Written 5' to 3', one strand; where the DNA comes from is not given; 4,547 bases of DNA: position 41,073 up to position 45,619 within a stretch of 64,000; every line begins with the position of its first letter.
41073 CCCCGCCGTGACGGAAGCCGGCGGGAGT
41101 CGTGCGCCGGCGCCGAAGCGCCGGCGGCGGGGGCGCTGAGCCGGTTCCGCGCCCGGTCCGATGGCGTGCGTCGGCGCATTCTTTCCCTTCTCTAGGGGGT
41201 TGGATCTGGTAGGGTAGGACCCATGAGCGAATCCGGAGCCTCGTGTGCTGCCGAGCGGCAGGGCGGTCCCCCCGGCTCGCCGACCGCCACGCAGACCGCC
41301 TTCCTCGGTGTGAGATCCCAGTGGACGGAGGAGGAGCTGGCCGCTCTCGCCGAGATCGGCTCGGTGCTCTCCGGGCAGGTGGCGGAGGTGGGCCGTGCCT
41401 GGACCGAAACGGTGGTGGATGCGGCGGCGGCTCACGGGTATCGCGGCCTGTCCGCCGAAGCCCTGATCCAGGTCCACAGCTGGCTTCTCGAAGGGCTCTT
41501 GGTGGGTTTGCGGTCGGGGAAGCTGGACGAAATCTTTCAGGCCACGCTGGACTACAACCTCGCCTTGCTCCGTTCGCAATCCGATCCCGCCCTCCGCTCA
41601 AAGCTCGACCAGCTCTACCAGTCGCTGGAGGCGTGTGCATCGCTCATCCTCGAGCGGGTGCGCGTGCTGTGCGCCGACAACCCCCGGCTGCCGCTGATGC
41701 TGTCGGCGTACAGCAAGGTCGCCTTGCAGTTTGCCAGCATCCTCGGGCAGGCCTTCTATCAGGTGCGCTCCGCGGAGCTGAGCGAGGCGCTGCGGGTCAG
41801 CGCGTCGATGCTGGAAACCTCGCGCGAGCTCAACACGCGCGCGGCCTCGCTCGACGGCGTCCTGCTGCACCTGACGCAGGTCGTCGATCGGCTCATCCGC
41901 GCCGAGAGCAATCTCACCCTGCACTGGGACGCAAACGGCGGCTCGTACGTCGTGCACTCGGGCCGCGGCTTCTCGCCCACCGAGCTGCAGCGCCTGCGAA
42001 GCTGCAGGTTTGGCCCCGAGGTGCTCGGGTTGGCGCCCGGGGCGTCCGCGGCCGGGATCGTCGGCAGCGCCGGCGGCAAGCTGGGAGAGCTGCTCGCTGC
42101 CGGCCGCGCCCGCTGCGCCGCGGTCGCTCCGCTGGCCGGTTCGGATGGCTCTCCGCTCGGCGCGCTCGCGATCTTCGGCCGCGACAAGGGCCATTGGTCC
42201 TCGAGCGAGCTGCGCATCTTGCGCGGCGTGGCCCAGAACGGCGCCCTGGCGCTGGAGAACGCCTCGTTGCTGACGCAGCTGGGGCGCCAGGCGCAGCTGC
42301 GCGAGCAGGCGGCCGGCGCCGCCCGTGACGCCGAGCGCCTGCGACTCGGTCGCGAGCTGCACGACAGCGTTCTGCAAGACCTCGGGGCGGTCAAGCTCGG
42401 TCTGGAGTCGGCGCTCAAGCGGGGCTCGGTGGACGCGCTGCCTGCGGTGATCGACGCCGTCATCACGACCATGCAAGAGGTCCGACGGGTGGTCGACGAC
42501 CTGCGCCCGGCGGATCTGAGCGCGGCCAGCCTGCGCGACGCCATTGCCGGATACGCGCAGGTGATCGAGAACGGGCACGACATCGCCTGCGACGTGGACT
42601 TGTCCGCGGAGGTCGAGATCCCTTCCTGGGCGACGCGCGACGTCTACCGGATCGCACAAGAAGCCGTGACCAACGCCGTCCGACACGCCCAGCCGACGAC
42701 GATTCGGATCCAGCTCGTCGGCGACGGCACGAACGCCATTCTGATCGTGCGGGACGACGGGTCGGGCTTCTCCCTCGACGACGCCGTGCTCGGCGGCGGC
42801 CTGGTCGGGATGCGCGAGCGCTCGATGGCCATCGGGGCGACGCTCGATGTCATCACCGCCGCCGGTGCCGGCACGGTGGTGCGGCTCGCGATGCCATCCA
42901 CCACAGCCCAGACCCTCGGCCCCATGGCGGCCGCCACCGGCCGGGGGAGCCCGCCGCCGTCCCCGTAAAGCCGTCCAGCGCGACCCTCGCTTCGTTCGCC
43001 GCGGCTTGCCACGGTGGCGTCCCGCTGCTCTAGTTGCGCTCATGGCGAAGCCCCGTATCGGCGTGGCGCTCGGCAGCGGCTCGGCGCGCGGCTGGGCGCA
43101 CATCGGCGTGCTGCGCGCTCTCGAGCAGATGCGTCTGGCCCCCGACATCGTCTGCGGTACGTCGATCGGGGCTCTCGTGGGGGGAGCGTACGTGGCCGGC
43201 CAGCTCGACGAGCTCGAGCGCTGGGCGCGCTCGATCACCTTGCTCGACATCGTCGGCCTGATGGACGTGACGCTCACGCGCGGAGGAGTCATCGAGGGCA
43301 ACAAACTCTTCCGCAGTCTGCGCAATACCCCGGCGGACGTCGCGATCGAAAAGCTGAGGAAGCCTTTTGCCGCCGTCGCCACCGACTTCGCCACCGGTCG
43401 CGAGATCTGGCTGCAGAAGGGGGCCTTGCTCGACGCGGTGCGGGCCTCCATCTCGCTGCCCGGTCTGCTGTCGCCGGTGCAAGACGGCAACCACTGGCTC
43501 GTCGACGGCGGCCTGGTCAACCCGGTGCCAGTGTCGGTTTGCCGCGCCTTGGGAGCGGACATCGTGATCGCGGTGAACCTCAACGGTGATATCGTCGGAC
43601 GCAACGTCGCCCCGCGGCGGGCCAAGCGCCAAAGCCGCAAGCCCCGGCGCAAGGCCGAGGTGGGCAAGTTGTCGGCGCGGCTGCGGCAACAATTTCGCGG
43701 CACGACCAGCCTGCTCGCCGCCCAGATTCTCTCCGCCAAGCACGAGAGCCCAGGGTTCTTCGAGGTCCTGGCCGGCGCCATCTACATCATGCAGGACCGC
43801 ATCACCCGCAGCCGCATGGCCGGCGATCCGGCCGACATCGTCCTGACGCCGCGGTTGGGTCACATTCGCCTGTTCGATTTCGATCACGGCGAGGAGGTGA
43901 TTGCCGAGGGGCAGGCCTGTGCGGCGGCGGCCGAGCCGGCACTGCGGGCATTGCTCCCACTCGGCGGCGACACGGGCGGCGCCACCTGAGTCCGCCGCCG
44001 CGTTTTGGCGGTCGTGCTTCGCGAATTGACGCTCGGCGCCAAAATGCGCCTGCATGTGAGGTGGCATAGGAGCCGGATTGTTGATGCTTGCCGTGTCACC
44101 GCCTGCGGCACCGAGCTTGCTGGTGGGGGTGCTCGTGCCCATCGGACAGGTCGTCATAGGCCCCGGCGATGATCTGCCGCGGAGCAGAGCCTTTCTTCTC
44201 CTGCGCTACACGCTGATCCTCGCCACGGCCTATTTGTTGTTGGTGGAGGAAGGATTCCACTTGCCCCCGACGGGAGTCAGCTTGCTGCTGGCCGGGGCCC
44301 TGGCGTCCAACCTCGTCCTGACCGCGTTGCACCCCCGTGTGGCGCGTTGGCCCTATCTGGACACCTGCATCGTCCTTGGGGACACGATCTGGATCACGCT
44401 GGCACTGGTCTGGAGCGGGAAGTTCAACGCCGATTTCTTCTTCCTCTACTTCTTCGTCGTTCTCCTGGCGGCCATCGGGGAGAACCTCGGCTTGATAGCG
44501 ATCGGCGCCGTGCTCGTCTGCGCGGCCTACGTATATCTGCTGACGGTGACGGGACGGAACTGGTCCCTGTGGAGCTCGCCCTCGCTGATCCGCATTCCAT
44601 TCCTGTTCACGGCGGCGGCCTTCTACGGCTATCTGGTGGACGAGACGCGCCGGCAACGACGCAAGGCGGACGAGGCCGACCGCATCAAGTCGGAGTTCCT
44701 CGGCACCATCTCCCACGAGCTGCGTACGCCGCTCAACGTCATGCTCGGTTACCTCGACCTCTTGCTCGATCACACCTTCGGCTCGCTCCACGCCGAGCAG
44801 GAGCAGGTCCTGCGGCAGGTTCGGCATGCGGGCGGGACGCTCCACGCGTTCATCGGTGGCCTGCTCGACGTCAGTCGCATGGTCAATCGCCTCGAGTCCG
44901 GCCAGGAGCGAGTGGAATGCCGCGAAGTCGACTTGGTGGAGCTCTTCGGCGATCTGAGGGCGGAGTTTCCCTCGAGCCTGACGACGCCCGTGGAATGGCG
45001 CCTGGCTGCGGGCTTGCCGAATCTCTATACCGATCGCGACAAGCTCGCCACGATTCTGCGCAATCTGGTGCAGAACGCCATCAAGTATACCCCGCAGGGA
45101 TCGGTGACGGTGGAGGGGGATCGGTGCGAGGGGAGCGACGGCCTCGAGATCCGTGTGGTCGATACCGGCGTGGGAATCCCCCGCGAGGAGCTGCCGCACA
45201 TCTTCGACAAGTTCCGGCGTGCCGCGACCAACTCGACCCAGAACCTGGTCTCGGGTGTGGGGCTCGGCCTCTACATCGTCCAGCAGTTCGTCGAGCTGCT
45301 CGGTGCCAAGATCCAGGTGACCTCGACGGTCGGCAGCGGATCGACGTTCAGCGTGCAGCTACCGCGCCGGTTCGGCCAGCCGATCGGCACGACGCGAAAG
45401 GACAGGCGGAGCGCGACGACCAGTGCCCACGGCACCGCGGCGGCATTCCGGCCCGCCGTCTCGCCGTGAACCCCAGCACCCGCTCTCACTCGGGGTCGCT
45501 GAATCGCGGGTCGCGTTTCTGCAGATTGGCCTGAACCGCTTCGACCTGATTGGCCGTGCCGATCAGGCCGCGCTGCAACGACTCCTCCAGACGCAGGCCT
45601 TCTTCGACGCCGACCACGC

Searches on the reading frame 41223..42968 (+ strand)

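Call 21: search_protein_families(library=pfam, proteins=[window:41223-42968:+])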
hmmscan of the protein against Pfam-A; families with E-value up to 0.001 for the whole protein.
window:41223-42968:+ (581 aa): 3 families
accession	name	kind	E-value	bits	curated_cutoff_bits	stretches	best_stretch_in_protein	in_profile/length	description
PF07730.19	HisKA_3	-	7.7e-11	42.8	24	1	371-432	1-68/68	Histidine kinase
PF02518.31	HATPase_c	-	1.5e-10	41.9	26.4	1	472-559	4-109/111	Histidine kinase-, DNA gyrase B-, and HSP90-like ATPase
PF13581.12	HATPase_c_2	-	1.3e-05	25.6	27.4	1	463-520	21-83/127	Histidine kinase-like ATPase domain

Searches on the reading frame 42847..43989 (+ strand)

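Call 21: search_protein_families(library=pfam, proteins=[window:42847-43989:+])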
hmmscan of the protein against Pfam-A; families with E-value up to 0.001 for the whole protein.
window:42847-43989:+ (380 aa): 1 family
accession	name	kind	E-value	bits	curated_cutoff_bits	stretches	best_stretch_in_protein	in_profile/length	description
PF01734.28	Patatin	-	2.8e-28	99.9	27.7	1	74-231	2-189/191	Patatin-like phospholipase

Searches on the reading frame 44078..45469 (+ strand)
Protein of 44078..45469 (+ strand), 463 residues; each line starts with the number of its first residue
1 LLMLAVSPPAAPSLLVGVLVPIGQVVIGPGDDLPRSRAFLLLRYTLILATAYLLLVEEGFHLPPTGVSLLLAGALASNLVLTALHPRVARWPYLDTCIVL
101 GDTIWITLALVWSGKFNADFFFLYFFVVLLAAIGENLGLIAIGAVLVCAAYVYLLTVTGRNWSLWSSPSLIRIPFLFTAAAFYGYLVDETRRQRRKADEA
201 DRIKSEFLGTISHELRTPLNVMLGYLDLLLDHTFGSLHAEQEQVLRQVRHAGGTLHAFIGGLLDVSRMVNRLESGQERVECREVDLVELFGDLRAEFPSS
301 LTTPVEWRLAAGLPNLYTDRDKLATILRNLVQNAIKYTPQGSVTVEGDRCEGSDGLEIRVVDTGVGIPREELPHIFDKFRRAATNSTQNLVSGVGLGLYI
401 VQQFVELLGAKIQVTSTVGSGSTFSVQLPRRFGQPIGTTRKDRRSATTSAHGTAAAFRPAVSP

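Call 21: search_protein_families(library=pfam, proteins=[window:44078-45469:+])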
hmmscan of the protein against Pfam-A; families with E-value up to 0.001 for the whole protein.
window:44078-45469:+ (463 aa): 3 families
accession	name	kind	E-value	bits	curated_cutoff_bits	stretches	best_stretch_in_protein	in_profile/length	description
PF02518.31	HATPase_c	-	3.7e-29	101.8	26.4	1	319-430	2-109/111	Histidine kinase-, DNA gyrase B-, and HSP90-like ATPase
PF00512.31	HisKA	-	2.6e-14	53.4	26.9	1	204-268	2-63/66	His Kinase A (phospho-acceptor) domain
PF13493.11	DUF4118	-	8.9e-06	25.9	28.4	1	103-199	11-106/107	Domain of unknown function (DUF4118)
